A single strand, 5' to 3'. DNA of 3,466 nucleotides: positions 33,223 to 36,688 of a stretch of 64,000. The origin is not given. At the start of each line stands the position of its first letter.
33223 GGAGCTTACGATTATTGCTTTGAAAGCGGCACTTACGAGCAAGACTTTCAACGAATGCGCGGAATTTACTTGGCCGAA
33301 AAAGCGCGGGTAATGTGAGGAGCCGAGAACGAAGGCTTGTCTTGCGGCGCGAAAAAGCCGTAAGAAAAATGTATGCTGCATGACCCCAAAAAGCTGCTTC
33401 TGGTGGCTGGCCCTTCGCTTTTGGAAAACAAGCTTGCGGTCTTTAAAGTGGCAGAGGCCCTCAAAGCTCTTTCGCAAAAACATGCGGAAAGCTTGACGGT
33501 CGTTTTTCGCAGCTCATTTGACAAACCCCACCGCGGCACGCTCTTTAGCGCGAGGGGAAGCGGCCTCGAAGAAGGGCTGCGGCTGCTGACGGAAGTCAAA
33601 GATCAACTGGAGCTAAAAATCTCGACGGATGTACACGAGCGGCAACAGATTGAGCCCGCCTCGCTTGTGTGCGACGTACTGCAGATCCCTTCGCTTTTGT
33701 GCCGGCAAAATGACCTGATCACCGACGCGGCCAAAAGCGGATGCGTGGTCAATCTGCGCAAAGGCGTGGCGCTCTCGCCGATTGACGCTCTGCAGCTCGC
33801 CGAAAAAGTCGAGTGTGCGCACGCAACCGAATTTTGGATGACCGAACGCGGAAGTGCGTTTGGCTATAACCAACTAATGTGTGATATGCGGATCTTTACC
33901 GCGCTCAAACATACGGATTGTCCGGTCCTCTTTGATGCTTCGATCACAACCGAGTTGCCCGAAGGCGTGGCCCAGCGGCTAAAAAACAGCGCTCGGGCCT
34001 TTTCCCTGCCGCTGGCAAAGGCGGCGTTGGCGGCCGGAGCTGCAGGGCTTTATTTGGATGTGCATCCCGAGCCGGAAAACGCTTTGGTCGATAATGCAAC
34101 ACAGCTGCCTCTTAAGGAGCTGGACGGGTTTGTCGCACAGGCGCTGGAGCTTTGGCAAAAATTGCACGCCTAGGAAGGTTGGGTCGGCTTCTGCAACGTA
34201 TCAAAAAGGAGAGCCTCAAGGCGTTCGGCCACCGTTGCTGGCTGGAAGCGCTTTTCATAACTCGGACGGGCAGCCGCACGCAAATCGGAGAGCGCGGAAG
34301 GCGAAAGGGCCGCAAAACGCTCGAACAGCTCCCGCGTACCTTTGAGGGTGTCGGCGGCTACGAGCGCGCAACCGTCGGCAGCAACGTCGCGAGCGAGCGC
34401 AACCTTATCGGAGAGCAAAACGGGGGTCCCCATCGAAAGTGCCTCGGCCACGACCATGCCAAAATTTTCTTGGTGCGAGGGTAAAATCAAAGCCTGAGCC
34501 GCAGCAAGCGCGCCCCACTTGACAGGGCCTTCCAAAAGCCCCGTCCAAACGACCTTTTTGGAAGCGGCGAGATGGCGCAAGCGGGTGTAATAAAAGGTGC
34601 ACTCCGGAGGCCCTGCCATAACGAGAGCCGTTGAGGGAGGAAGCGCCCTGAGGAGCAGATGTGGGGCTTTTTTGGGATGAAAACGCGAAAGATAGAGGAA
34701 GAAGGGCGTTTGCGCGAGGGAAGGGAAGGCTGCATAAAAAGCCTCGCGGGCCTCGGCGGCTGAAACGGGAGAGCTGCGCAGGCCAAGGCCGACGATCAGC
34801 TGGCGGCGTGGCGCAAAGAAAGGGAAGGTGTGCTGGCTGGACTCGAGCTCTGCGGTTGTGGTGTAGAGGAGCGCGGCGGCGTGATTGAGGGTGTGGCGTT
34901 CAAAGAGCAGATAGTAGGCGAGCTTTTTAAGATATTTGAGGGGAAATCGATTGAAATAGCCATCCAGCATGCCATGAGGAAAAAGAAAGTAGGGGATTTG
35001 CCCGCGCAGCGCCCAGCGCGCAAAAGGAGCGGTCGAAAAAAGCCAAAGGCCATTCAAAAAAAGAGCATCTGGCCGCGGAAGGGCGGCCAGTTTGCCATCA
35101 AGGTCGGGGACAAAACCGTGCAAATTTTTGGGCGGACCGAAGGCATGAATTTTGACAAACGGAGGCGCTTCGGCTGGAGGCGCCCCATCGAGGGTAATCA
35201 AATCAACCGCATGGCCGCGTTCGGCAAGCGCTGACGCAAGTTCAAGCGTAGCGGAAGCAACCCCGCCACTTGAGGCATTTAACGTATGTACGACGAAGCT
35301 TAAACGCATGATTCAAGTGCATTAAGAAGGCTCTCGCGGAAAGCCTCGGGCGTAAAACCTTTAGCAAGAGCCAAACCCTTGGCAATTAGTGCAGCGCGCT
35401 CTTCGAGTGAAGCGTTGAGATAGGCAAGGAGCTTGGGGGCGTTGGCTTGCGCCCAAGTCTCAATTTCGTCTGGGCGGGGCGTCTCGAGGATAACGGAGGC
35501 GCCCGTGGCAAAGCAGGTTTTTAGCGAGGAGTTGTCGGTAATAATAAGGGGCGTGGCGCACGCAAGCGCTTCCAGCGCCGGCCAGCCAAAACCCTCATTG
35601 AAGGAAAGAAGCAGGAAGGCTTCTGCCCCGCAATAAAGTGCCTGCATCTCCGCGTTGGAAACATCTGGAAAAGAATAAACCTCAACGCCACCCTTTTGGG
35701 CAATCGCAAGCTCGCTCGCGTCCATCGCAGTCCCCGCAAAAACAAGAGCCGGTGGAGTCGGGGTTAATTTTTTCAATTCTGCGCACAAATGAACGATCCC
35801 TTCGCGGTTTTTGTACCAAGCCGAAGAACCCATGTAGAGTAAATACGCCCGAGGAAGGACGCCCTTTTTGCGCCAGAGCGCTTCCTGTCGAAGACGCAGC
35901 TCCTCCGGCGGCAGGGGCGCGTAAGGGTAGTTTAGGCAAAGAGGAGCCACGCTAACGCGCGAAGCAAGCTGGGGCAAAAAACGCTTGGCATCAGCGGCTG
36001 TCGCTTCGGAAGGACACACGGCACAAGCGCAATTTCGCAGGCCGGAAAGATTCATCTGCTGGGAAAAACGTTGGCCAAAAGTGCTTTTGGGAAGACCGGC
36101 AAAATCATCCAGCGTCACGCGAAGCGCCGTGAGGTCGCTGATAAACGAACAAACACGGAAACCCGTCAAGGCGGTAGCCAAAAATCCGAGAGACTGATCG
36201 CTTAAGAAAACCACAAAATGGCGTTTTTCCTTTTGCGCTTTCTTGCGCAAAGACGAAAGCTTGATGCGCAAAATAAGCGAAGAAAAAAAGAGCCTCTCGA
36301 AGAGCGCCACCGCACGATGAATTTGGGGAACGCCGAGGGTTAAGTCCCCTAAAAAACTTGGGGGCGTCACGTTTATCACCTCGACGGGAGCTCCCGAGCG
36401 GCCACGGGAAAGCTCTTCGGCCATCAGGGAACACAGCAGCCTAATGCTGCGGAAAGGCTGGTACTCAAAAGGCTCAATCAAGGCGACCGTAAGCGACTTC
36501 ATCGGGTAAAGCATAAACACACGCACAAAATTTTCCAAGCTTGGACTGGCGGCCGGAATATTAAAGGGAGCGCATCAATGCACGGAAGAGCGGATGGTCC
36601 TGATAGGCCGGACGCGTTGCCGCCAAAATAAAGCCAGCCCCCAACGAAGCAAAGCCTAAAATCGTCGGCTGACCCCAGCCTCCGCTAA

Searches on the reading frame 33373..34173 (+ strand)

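Call 54: search_protein_families(library=pfam, proteins=[window:33373-34173:+], max_evalue=0.00001)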
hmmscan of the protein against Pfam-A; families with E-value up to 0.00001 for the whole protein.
window:33373-34173:+ (266 aa): 1 family
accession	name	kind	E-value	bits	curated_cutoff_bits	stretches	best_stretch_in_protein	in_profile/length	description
PF00793.26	DAHP_synth_1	-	3.4e-50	170.9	25.5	1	6-259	16-263/270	DAHP synthetase I family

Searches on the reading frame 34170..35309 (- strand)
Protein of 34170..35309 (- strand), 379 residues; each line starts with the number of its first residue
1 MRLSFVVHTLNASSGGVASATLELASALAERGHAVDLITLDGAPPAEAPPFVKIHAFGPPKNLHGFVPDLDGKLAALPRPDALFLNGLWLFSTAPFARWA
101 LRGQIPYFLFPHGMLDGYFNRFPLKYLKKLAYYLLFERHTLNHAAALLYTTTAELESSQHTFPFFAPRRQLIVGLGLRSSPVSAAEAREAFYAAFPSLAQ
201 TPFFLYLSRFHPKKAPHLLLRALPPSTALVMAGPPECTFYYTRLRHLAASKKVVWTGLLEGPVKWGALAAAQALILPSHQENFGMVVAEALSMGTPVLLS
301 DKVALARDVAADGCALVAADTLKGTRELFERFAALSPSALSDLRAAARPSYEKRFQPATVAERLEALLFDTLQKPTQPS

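Call 54: search_protein_families(library=pfam, proteins=[window:34170-35309:-], max_evalue=0.00001)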
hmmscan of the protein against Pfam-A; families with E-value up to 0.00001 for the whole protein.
window:34170-35309:- (379 aa): 5 families
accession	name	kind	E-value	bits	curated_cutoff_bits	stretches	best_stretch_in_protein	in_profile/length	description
PF13579.12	Glyco_trans_4_4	-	3.2e-18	67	29.7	1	15-159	1-143/158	Glycosyl transferase 4-like domain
PF00534.26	Glycos_transf_1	-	4e-17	62.7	26.4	1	200-313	14-134/172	Glycosyl transferases group 1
PF13439.12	Glyco_transf_4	-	2.9e-15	57.1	28.5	1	15-163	2-153/170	Glycosyltransferase Family 4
PF13692.12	Glyco_trans_1_4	-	1.7e-13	51.5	27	1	202-318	2-125/142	Glycosyl transferases group 1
PF20706.3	GT4-conflict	-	3.2e-09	36.7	26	1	268-309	279-320/385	Family 4 Glycosyltransferase in conflict systems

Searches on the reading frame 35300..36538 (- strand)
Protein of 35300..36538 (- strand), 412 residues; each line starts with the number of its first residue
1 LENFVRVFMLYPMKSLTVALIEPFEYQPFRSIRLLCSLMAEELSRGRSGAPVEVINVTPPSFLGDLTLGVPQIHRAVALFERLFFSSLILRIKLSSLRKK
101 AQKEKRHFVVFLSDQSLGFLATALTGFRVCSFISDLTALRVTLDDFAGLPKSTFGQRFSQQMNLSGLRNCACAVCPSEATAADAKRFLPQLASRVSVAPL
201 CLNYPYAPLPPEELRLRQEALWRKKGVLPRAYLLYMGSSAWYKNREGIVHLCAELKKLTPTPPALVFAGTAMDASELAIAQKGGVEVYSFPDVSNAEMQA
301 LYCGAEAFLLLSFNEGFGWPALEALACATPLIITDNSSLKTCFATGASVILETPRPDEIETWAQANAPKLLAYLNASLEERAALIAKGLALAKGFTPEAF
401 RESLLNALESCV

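Call 54: search_protein_families(library=pfam, proteins=[window:35300-36538:-], max_evalue=0.00001)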
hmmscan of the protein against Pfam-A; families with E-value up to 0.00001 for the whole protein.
window:35300-36538:- (412 aa): 4 families
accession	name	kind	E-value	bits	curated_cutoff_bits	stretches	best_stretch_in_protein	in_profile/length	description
PF00534.26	Glycos_transf_1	-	1.6e-14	54.3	26.4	1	229-359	14-148/172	Glycosyl transferases group 1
PF13692.12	Glyco_trans_1_4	-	2.2e-11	44.6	27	1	232-363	3-133/142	Glycosyl transferases group 1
PF20706.3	GT4-conflict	-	1.6e-07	31.1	26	1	278-367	256-352/385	Family 4 Glycosyltransferase in conflict systems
PF13524.12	Glyco_trans_1_2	-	5.9e-06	26.7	25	0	288-390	30-127/144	Glycosyl transferase-like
